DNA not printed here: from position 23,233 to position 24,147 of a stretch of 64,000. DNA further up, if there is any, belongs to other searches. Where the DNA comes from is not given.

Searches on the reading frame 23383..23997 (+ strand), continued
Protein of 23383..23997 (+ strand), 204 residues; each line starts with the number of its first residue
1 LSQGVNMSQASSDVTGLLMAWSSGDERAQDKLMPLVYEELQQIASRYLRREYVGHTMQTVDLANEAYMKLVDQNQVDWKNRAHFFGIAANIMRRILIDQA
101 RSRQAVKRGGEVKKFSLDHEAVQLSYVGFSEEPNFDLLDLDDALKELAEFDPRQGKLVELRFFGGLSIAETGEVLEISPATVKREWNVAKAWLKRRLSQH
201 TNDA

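Call 58: find_encoding_contigs(protein=P0111, flank=10000, max_places=1)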
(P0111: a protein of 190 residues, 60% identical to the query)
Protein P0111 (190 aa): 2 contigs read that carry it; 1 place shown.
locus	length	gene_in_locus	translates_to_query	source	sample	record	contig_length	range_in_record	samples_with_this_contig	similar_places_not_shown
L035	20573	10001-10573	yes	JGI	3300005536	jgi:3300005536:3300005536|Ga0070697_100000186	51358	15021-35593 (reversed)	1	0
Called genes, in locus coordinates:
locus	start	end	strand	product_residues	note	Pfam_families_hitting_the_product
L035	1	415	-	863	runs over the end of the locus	PF08487:VIT, PF13757:VIT_2, PF00092:VWA, PF13519:VWA_2, PF13768:VWA_3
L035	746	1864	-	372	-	PF03544:TonB_C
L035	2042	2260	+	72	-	-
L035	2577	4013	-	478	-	PF14587:Glyco_hydr_30_2 (weak), PF17189:Glyco_hydro_30C (weak)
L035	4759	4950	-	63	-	-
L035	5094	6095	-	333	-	PF00756:Esterase (weak), PF10503:Esterase_PHB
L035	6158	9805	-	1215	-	PF15902:Sortilin-Vps10 (faint), PF00801:PKD (faint), PF18911:PKD_4 (weak)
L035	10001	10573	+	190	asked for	PF07638:Sigma70_ECF, PF08281:Sigma70_r4_2, PF04545:Sigma70_r4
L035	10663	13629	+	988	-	PF00069:Pkinase, PF01636:APH (faint), PF07714:PK_Tyr_Ser-Thr, PF03109:ABC1 (weak), PF14531:Kinase-like (weak), PF26549:Tricorn_N, PF26550:Tricorn_2nd, PF26549:Tricorn_N, +7 more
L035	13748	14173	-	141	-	-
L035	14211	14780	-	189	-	-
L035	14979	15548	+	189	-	PF07638:Sigma70_ECF, PF08281:Sigma70_r4_2 (weak), PF04545:Sigma70_r4 (weak)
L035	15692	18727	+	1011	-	PF00069:Pkinase, PF07714:PK_Tyr_Ser-Thr, PF14531:Kinase-like, PF26549:Tricorn_N, PF26550:Tricorn_2nd (weak), PF25174:Beta-prop_THOC3, PF26550:Tricorn_2nd, PF26549:Tricorn_N, +9 more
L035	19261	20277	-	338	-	PF00534:Glycos_transf_1, PF13692:Glyco_trans_1_4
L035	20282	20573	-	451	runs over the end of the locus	PF12867:DinB_2, PF03781:FGE-sulfatase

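Call 64: find_encoding_contigs(protein=P0071, flank=10000, max_places=1)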
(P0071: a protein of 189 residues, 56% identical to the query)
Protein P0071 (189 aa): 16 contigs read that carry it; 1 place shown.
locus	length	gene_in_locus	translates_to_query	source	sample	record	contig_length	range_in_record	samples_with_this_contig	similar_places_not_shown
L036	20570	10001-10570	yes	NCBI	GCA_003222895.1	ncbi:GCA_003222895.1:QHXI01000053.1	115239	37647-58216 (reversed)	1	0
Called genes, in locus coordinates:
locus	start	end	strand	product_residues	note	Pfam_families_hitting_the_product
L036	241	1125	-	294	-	-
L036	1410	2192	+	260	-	PF23441:SDR, PF00106:adh_short, PF01370:Epimerase (weak), PF08659:KR, PF13561:adh_short_C2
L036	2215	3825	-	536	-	PF14938:SNAP (faint), PF00515:TPR_1 (faint), PF07719:TPR_2 (faint), PF13181:TPR_8 (faint), PF13428:TPR_14 (faint), PF13424:TPR_12 (weak), PF02954:HTH_8 (faint)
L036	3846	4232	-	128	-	-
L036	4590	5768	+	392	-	PF13367:PrsW-protease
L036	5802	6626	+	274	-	PF00753:Lactamase_B (weak), PF23023:Anti-Pycsar_Apyc1, PF12706:Lactamase_B_2, PF02112:PDEase_II (weak)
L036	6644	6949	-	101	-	-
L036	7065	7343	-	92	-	PF12797:Fer4_2 (faint), PF12837:Fer4_6 (faint), PF13237:Fer4_10, PF13247:Fer4_11 (weak), PF12838:Fer4_7 (weak), PF13187:Fer4_9 (weak), PF00037:Fer4 (weak)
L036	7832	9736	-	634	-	PF07250:Glyoxal_oxid_N (faint), PF13415:Beta-prop_FBX42, PF13964:Beta-prop_Calicin (faint), PF24681:Kelch_KLHDC2_KLHL20_DRC7 (weak), PF24981:Beta-prop_ATRN-LZTR1 (faint), PF25210:Kelch_FKB95 (faint), PF01344:Kelch_1 (faint), PF13418:Beta-prop_TYW4 (weak), +3 more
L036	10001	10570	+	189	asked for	PF07638:Sigma70_ECF, PF08281:Sigma70_r4_2, PF04545:Sigma70_r4 (weak)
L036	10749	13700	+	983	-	PF00069:Pkinase, PF01636:APH (faint), PF07714:PK_Tyr_Ser-Thr, PF03109:ABC1 (weak), PF14531:Kinase-like (weak), PF07676:PD40 (faint), PF26549:Tricorn_N (faint)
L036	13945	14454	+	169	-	-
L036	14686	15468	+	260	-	-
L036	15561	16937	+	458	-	PF00034:Cytochrom_C (faint), PF03150:CCP_MauG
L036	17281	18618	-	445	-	PF24807:WD40_CDC20-Fz, PF24817:WD40_WDHD1_1st, PF25173:Beta-prop_WDR3_1st, PF23381:Beta-prop_IFT122_1st, PF23414:Beta-prop_EML_2, PF24814:WD40_Prp19, PF25172:Beta-prop_WDR3_2nd, PF25174:Beta-prop_THOC3, +57 more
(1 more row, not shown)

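Call 65: find_encoding_contigs(protein=P0105, flank=10000, max_places=1)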
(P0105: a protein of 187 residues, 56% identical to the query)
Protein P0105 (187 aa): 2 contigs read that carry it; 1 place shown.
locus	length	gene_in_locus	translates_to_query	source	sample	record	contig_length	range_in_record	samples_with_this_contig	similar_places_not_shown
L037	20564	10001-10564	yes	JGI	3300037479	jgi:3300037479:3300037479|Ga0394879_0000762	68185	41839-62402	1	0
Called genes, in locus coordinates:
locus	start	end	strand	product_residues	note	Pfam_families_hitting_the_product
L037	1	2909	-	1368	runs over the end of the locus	PF01839:FG-GAP (faint), PF13517:FG-GAP_3, PF17957:Big_7 (faint)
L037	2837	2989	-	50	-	-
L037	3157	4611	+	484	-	PF00675:Peptidase_M16 (weak), PF05193:Peptidase_M16_C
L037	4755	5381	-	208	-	PF04199:Cyclase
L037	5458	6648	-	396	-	PF13439:Glyco_transf_4, PF00534:Glycos_transf_1, PF20706:GT4-conflict, PF13692:Glyco_trans_1_4, PF13524:Glyco_trans_1_2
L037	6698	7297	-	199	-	PF13489:Methyltransf_23, PF08241:Methyltransf_11, PF08242:Methyltransf_12 (faint), PF13649:Methyltransf_25 (weak)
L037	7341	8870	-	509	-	PF01943:Polysacc_synt, PF13440:Polysacc_synt_3, PF03023:MurJ, PF01554:MatE (weak)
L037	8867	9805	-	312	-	PF00294:PfkB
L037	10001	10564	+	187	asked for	PF07638:Sigma70_ECF, PF08281:Sigma70_r4_2, PF04545:Sigma70_r4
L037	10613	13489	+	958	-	PF13428:TPR_14 (faint), PF00069:Pkinase, PF04212:MIT (faint), PF07714:PK_Tyr_Ser-Thr, PF03109:ABC1, PF13414:TPR_11 (faint), PF13424:TPR_12 (faint), PF13374:TPR_10 (faint), +8 more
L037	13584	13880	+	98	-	PF04255:DUF433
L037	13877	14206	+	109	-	-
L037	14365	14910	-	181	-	-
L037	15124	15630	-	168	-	-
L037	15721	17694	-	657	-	PF03283:PAE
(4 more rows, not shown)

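Call 66: find_encoding_contigs(protein=P0030, flank=10000, max_places=1)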
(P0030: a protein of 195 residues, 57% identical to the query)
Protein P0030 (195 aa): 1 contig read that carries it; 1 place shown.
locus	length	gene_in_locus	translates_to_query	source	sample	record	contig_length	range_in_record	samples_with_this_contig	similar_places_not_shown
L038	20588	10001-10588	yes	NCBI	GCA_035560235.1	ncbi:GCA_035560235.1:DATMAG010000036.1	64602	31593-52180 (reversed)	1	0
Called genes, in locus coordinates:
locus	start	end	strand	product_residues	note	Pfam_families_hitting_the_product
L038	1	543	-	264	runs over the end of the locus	PF07044:DUF1329 (faint), PF17131:TP_0789-like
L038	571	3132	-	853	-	PF12704:MacB_PCD, PF02687:FtsX, PF12704:MacB_PCD, PF02687:FtsX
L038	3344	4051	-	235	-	PF00005:ABC_tran, PF02463:SMC_N (faint)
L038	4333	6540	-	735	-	PF00930:DPPIV_N, PF26549:Tricorn_N, PF07676:PD40 (faint), PF02129:Peptidase_S15 (weak), PF00326:Peptidase_S9, PF01738:DLH (faint), PF12146:Hydrolase_4 (faint)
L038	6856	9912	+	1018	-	PF25778:DUF7948, PF06739:SBBP (weak)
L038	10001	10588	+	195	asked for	PF07638:Sigma70_ECF, PF08281:Sigma70_r4_2, PF04545:Sigma70_r4 (weak)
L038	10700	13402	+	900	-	PF00069:Pkinase, PF07714:PK_Tyr_Ser-Thr, PF03109:ABC1, PF00515:TPR_1 (faint), PF07719:TPR_2 (faint), PF13414:TPR_11 (faint), PF13374:TPR_10 (faint), PF13424:TPR_12 (weak)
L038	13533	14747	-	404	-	PF01408:GFO_IDH_MocA, PF19051:GFO_IDH_MocA_C2, PF02894:GFO_IDH_MocA_C, PF22725:GFO_IDH_MocA_C3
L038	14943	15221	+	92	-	PF05199:GMC_oxred_C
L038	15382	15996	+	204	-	PF07638:Sigma70_ECF (weak), PF04542:Sigma70_r2, PF08281:Sigma70_r4_2, PF04545:Sigma70_r4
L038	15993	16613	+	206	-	PF12973:Cupin_7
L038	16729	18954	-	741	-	PF10459:Peptidase_S46, PF00089:Trypsin (faint), PF13365:Trypsin_2 (faint)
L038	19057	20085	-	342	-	PF01075:Glyco_transf_9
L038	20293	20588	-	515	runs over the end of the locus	PF01676:Metalloenzyme, PF06415:iPGM_N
